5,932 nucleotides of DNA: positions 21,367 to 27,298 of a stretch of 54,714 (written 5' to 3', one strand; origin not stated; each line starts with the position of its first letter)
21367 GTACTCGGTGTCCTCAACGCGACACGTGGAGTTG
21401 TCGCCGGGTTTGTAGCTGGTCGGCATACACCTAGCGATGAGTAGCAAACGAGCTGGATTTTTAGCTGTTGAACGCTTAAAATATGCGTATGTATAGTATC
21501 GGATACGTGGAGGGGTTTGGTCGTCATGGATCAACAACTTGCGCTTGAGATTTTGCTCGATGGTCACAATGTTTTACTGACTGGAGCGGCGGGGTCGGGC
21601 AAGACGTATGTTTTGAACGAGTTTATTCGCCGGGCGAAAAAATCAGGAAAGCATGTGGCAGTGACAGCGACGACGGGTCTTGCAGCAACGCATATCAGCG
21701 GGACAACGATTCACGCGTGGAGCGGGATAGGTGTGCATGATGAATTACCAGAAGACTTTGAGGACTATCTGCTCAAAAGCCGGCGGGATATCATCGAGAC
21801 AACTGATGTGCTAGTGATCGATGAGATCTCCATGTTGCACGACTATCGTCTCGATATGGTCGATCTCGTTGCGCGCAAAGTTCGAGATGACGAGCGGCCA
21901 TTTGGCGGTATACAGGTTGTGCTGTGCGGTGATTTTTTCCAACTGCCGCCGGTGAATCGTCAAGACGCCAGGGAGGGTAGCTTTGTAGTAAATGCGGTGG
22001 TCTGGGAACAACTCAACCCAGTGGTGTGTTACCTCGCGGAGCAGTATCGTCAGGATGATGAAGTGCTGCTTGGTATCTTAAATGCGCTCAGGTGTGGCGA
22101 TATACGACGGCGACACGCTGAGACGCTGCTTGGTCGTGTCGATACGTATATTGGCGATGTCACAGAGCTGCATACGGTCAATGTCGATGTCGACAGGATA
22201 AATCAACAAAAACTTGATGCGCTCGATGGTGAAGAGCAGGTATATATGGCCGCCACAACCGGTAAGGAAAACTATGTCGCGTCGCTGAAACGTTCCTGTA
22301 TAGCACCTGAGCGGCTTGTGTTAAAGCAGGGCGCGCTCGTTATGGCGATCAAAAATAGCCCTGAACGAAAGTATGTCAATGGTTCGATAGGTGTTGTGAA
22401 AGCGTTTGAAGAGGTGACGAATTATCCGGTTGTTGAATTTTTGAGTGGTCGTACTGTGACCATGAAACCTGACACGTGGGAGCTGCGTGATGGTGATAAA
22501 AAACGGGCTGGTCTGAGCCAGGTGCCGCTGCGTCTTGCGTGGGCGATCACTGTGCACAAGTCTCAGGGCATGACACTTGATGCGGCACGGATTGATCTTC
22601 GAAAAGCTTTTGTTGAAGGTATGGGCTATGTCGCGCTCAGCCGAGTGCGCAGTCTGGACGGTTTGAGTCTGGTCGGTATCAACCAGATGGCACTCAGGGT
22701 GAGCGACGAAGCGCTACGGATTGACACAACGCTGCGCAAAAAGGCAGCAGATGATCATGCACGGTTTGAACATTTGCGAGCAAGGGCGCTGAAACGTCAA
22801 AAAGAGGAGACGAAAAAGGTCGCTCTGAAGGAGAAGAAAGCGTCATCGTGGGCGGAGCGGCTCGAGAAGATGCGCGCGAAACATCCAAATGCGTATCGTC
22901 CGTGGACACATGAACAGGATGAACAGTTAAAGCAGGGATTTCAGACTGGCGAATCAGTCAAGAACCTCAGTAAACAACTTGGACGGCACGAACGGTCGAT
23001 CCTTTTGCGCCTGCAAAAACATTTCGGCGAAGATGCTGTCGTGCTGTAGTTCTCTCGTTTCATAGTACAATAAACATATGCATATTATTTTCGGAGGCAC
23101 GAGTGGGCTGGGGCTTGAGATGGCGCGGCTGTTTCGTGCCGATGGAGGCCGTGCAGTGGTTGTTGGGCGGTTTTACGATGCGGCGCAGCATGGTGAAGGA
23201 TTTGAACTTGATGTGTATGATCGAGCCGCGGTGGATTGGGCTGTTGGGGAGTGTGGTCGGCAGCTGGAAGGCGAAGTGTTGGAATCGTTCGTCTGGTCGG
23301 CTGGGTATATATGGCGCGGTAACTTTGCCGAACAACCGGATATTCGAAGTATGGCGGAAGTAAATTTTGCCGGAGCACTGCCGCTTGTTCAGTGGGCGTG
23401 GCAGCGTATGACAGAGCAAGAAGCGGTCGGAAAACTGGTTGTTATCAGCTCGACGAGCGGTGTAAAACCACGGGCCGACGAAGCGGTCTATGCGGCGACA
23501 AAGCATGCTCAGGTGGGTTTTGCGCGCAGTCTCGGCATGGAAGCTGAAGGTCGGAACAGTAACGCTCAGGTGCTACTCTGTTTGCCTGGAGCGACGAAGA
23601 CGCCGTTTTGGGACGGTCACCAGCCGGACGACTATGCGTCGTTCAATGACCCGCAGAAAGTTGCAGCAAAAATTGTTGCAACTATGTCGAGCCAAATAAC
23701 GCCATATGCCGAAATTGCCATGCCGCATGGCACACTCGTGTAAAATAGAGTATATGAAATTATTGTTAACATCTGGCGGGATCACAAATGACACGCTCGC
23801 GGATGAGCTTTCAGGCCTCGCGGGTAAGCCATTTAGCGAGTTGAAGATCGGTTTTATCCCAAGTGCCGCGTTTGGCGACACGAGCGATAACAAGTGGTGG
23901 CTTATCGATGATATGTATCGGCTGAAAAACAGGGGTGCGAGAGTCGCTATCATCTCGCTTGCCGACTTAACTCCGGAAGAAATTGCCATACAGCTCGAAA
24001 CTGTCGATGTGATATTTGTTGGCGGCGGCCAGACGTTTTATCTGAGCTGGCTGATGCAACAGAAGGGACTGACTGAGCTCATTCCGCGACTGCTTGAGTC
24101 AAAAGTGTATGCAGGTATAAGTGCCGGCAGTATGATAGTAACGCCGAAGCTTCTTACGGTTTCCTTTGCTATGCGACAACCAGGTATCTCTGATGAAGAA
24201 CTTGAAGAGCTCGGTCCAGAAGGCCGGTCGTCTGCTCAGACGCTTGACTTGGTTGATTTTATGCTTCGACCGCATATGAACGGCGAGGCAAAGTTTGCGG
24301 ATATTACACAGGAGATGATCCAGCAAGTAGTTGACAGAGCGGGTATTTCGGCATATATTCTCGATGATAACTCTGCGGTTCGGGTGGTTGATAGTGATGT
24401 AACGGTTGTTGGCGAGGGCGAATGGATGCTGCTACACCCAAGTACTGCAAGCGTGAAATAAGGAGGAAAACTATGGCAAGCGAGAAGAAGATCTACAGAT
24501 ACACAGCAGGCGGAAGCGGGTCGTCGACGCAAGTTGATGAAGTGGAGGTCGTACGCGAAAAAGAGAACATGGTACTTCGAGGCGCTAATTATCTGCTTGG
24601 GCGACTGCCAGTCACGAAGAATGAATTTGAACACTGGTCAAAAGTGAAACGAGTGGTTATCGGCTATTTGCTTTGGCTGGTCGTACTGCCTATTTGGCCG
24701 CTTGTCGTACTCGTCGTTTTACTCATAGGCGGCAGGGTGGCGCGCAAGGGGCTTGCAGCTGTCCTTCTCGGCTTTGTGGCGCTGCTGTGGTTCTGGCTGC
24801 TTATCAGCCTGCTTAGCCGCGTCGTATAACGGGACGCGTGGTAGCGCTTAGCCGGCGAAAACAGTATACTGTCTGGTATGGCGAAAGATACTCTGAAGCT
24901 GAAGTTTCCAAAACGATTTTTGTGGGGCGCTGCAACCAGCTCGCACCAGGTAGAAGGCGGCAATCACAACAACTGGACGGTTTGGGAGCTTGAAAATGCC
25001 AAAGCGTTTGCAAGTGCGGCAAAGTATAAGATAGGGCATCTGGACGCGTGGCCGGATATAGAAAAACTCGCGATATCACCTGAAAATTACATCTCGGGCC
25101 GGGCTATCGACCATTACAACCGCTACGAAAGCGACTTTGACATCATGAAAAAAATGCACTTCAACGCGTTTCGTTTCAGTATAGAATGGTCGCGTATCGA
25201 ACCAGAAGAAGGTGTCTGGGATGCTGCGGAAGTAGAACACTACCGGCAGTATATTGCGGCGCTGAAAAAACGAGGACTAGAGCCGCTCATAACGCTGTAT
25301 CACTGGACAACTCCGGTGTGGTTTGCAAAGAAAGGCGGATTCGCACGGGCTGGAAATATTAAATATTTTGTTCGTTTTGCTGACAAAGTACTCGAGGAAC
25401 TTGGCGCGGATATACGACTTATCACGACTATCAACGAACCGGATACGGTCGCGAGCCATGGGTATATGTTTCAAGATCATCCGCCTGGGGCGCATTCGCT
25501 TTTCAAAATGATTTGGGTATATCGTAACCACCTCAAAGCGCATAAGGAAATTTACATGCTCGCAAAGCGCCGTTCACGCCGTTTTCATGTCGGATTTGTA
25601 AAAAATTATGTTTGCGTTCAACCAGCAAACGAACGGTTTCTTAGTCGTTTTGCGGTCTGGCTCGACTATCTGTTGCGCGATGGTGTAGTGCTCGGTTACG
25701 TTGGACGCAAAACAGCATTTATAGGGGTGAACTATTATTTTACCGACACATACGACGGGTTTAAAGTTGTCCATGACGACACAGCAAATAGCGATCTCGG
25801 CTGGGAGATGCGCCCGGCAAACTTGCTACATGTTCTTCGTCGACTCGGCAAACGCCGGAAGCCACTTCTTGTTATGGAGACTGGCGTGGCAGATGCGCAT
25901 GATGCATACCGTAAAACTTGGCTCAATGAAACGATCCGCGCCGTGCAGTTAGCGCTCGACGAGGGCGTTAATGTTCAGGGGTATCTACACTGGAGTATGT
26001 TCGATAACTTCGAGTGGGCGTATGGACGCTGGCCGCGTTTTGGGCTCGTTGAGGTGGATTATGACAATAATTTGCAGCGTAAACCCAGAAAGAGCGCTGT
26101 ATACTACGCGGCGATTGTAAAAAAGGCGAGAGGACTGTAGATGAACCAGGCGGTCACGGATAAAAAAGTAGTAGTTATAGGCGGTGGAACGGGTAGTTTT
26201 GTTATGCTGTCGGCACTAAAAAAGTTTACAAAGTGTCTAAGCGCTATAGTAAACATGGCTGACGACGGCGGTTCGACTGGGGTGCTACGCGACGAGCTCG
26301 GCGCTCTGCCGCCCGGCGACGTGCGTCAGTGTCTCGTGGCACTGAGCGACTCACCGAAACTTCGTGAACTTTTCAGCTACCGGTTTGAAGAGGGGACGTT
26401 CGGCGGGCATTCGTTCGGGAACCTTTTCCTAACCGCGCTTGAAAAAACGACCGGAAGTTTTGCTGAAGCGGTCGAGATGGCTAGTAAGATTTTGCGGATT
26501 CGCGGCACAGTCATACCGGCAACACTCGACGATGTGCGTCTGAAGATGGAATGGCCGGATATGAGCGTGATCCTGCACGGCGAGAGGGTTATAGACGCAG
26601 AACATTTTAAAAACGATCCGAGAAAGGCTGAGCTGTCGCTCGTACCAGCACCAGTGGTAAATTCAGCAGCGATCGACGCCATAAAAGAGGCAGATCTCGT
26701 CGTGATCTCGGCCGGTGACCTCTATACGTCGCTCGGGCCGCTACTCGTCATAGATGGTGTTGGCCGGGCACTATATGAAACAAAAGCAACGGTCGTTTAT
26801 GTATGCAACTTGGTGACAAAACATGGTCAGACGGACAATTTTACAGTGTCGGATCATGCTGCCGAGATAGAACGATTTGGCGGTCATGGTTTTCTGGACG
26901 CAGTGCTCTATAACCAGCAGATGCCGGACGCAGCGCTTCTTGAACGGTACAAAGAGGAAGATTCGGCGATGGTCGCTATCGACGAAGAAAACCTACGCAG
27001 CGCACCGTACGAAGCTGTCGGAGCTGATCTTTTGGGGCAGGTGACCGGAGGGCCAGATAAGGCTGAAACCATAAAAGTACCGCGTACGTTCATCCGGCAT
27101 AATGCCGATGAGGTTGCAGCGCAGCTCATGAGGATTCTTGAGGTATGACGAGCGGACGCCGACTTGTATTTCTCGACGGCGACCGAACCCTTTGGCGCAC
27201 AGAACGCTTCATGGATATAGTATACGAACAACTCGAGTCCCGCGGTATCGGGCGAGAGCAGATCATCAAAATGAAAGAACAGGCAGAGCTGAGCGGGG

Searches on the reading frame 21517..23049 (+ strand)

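Call 74: search_protein_families(library=pfam, proteins=[window:21517-23049:+], max_evalue=0.001)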
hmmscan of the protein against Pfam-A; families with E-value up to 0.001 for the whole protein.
window:21517-23049:+ (510 aa): 11 families
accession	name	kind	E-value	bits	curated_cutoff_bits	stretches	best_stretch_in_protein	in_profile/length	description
PF05970.20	PIF1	-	7.6e-35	120.9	25.9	1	14-181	20-191/223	PIF1-like helicase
PF13245.12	AAA_19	-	1.9e-15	57.7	25.1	1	6-146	1-132/134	AAA domain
PF13604.12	AAA_30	-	2.6e-15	57.1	27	1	6-197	6-174/191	AAA domain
PF13401.12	AAA_22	-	1.5e-07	32.3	27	1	19-138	8-122/130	AAA domain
PF01443.25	Viral_helicase1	-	9.3e-06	26.1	21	0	21-109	3-73/228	Viral superfamily 1 RNA helicase core domain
PF13191.12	AAA_16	-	1.3e-05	26.2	32.6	1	16-50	22-58/167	AAA ATPase domain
PF00270.35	DEAD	-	1.8e-05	25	26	0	5-56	3-58/167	DEAD/DEAH box helicase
PF21530.3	Pif1_2B_dom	-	5.6e-05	23.2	23.9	1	253-295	2-45/47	DNA helicase Pif1, 2B domain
PF13479.12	AAA_24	-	0.00021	21.6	27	1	18-125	4-94/195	AAA domain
PF13173.12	AAA_14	-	0.00066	20.1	27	0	18-118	4-85/129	AAA domain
PF18335.7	SH3_13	-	0.00071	19.8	41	0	268-308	25-65/65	ATP-dependent RecD-like DNA helicase SH3 domain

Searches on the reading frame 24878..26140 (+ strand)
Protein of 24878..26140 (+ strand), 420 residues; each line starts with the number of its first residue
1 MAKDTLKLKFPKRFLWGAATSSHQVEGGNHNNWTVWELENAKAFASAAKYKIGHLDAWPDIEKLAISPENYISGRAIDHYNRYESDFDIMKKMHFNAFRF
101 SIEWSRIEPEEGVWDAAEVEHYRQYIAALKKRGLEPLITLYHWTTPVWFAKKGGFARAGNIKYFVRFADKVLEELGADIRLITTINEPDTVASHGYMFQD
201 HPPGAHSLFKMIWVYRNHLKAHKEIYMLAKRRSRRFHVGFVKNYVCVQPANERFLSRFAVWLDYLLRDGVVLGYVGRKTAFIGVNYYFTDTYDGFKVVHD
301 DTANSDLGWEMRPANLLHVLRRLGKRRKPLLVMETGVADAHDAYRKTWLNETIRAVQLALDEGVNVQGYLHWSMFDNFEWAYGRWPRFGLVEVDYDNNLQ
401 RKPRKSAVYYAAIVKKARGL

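Call 13: search_protein_families(library=pfam, proteins=[window:24878-26140:+], max_evalue=0.01)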
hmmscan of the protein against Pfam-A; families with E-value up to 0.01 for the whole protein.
window:24878-26140:+ (420 aa): 3 families
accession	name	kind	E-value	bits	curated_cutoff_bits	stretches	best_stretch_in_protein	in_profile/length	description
PF00232.24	Glyco_hydro_1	-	1.1e-73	248.7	22.6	2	9-254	4-232/453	Glycosyl hydrolase family 1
PF02449.21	Glyco_hydro_42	-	8.7e-06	25.8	21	1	81-152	10-79/376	Beta-galactosidase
PF00150.24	Cellulase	-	0.0001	22.3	23.5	1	80-191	21-133/272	Cellulase (glycosyl hydrolase family 5)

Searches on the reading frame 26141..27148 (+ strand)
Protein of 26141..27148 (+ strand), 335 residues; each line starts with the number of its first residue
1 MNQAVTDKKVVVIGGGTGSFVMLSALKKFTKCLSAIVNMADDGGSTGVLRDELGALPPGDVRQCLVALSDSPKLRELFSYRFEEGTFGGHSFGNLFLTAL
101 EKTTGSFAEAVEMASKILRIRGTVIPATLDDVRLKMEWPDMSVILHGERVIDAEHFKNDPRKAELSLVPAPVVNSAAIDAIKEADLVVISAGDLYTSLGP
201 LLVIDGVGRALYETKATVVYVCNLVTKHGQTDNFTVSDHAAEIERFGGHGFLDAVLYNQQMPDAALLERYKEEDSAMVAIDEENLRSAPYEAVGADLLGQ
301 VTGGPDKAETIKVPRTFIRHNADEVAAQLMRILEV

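Call 13: search_protein_families(library=pfam, proteins=[window:26141-27148:+], max_evalue=0.01)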
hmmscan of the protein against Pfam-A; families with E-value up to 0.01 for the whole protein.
window:26141-27148:+ (335 aa): 1 family
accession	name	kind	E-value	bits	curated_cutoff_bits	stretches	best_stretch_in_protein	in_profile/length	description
PF01933.23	CofD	-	3.9e-90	302.4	30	1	10-297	1-289/290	2-phospho-L-lactate transferase CofD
